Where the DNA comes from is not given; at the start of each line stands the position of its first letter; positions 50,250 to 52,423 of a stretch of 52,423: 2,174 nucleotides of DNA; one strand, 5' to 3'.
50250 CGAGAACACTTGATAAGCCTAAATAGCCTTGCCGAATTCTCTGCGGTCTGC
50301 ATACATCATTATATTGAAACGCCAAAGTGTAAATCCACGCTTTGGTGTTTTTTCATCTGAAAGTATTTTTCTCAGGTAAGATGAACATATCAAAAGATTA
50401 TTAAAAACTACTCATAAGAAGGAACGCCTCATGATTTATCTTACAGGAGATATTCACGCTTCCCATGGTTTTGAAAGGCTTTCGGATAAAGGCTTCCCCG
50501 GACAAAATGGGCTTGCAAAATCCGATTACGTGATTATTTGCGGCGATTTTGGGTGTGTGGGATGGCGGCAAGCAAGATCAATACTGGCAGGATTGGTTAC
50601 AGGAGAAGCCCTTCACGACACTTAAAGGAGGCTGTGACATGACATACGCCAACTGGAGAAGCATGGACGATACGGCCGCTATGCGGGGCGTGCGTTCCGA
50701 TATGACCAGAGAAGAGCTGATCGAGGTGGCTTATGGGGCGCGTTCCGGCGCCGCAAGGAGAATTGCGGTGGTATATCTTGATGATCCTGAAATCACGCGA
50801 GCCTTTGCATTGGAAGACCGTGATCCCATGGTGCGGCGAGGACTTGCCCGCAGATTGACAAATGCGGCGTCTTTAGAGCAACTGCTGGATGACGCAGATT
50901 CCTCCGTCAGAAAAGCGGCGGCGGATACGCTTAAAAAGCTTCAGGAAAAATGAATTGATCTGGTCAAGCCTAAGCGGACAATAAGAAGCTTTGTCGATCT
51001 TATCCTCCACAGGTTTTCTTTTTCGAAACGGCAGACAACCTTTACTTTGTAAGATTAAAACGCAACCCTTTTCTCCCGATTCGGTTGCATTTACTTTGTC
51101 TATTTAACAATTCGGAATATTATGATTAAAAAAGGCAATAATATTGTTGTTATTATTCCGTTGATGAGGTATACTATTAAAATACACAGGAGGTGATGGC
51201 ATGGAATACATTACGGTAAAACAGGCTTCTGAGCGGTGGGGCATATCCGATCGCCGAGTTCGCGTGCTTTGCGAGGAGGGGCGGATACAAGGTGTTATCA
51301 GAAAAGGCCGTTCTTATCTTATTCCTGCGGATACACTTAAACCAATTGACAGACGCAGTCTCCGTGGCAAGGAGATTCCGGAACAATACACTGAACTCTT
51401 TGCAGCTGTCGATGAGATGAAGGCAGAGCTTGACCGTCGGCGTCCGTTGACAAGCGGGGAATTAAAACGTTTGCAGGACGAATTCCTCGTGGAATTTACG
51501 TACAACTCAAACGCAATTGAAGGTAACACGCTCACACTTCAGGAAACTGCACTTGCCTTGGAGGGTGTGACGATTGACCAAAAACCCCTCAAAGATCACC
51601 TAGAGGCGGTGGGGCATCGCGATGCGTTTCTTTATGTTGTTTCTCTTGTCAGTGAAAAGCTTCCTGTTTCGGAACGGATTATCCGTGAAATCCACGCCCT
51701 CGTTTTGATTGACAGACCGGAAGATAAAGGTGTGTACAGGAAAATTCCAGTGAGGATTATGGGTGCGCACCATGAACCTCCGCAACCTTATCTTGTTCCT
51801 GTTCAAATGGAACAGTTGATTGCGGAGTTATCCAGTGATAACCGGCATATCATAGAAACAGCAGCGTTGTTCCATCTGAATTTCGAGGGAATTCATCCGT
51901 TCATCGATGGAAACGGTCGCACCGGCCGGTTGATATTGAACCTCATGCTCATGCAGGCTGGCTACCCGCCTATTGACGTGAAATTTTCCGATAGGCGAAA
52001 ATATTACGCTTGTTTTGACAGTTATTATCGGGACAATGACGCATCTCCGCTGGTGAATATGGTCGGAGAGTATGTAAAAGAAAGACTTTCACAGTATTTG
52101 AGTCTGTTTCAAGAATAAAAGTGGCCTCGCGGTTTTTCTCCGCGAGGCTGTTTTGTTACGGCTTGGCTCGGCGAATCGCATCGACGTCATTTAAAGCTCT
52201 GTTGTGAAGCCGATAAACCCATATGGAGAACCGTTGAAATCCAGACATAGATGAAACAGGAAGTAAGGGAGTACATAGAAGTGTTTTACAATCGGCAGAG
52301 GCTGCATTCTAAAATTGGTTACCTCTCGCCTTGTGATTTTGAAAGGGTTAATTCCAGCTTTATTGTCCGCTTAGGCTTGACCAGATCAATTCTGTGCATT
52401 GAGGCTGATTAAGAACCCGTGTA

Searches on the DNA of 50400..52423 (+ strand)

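Call 20: search_rna_families(source=window, start=50400, end=52423, threshold=evalue, max_evalue=1, show_alignments=2)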
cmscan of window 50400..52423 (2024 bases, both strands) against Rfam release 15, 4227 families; matches with E-value up to 1: 0.
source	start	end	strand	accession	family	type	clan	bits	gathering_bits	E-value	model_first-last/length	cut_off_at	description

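Call 54: search_dna_similar(query=window:50900-52423:+, collection=plasmids, mode=distant, max_rows=8)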
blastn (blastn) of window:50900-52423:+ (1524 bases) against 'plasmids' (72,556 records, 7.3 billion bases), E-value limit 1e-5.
Records with a match: 1; places in all: 1; records where one place covers at least 80% of the query: 0.
Best place of each record, by identity: 60-80% 1.
By first word of the organism name: Burkholderia 1.
By predicted mobility (MOB-suite, as given by PLSDB): non-mobilizable 1.
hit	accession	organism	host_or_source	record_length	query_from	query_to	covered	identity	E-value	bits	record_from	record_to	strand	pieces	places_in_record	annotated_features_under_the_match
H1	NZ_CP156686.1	Burkholderia stagnalis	Bacterial cells,soils collected in ...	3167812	983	1071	6%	76.4%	1e-7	67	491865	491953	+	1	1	none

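Call 55: search_dna_similar(query=window:50900-52423:+, collection=phages, mode=distant, max_rows=8)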
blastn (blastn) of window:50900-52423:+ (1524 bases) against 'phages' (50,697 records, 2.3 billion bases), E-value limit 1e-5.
No match.

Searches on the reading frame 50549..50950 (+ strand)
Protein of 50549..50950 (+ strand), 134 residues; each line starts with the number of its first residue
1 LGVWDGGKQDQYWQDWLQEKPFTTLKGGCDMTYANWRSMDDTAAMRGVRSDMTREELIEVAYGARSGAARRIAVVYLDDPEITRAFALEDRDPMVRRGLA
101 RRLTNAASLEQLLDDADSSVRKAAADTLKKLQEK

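Call 5: search_protein_families(library=pfam, proteins=[window:50549-50950:+], max_evalue=0.01)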
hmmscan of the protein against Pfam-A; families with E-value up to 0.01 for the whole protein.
window:50549-50950:+ (134 aa): 2 families
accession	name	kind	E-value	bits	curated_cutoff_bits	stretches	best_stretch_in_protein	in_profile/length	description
PF02985.28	HEAT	-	6.6e-06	26.3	23.5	1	109-133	5-29/31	HEAT repeat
PF13646.12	HEAT_2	-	0.00015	22.5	27.7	1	87-133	8-60/88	HEAT repeats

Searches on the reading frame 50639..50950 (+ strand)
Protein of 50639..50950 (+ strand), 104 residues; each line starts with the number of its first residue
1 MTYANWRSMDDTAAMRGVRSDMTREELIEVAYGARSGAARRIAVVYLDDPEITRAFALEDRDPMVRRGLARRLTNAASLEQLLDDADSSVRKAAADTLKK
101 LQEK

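Call 30: find_encoding_contigs(protein=window:50639-50950:+, flank=6000, max_places=10)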
Protein window:50639-50950:+ (104 aa): 7 contigs read that carry it; 7 places shown.
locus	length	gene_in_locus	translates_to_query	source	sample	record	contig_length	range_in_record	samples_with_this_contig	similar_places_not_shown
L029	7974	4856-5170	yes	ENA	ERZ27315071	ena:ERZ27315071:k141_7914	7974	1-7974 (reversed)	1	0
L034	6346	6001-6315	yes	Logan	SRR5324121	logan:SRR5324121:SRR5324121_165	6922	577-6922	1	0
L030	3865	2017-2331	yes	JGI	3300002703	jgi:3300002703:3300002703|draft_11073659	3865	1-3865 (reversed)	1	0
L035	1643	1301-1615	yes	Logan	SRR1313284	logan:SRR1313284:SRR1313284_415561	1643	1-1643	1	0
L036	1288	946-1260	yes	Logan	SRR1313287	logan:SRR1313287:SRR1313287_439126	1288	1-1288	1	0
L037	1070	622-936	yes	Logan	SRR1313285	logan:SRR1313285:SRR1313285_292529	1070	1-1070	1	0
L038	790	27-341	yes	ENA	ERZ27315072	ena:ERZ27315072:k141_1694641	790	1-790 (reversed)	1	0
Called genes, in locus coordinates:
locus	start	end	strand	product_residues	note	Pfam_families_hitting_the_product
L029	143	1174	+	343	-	-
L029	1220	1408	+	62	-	-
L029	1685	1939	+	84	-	-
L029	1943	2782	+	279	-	-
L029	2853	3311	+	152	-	-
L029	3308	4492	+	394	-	-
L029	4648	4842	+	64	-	-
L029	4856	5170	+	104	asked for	PF02985:HEAT (faint)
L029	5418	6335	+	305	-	PF12728:HTH_17 (faint), PF02661:Fic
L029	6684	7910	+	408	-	PF00872:Transposase_mut, PF10551:MULE (weak)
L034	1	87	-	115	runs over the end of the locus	PF06304:DUF1048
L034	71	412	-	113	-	PF03551:PadR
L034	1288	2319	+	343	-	-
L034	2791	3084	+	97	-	-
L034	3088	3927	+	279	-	-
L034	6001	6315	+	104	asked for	PF02985:HEAT (faint)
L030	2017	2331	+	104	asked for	PF02985:HEAT (faint)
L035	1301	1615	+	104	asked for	PF02985:HEAT (faint)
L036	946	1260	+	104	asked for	PF02985:HEAT (faint)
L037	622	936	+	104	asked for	PF02985:HEAT (faint)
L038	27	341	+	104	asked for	PF02985:HEAT (faint)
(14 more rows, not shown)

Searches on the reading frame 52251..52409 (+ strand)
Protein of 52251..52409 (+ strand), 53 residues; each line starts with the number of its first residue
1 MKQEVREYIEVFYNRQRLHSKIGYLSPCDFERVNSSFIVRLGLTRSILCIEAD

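Call 5: search_protein_families(library=pfam, proteins=[window:52251-52409:+], max_evalue=0.01)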
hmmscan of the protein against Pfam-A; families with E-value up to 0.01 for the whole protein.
window:52251-52409:+ (53 aa): 1 family
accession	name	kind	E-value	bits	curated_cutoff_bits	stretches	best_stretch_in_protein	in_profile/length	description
PF13333.12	rve_2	-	5.1e-08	33.4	22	1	1-32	23-53/56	Integrase core domain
